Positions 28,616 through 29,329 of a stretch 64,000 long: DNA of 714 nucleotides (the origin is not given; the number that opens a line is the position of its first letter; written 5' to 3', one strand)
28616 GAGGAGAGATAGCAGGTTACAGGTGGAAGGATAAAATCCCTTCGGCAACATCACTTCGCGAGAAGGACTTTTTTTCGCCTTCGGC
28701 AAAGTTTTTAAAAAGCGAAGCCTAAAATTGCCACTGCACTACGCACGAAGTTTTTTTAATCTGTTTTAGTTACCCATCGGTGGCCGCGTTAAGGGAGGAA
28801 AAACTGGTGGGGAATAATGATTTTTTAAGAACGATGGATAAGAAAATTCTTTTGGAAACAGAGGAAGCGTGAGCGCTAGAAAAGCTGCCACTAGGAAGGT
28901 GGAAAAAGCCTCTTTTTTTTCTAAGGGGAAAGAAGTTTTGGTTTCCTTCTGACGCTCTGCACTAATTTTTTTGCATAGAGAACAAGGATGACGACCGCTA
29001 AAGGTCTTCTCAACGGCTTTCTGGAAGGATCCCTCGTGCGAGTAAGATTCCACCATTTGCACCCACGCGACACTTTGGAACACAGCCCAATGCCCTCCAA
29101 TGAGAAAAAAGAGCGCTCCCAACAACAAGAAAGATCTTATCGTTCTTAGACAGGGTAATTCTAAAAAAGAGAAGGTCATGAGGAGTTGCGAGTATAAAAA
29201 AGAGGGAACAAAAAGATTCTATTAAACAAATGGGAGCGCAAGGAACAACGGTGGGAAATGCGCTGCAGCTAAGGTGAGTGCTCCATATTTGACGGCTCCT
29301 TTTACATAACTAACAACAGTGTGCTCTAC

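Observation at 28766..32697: CesT-like secretion chaperone next to a 915-aa effector/translocator-like protein, with no secretion apparatus in sight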

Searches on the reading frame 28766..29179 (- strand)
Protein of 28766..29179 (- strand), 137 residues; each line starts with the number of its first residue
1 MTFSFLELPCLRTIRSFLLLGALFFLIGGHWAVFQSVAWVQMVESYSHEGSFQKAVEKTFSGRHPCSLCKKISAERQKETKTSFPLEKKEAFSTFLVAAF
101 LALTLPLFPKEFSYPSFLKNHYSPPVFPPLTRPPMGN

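Call 3: search_protein_families(library=pfam, proteins=[window:28766-29179:-], max_evalue=1)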
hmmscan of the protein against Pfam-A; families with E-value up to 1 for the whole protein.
window:28766-29179:- (137 aa): 1 family
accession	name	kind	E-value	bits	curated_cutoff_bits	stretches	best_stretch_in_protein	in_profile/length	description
PF09554.16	RE_HaeII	-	0.066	12.9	25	1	34-96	271-333/338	HaeII restriction endonuclease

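Call 4: search_protein_families(library=ncbifam, proteins=[window:28766-29179:-], max_evalue=1)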
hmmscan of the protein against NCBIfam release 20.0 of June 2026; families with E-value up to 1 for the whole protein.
window:28766-29179:- (137 aa): 0 families

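Call 80: search_protein_families(library=padloc, proteins=[window:28766-29179:-], max_evalue=0.01)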
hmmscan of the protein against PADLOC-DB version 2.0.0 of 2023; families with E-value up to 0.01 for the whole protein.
window:28766-29179:- (137 aa): 0 families
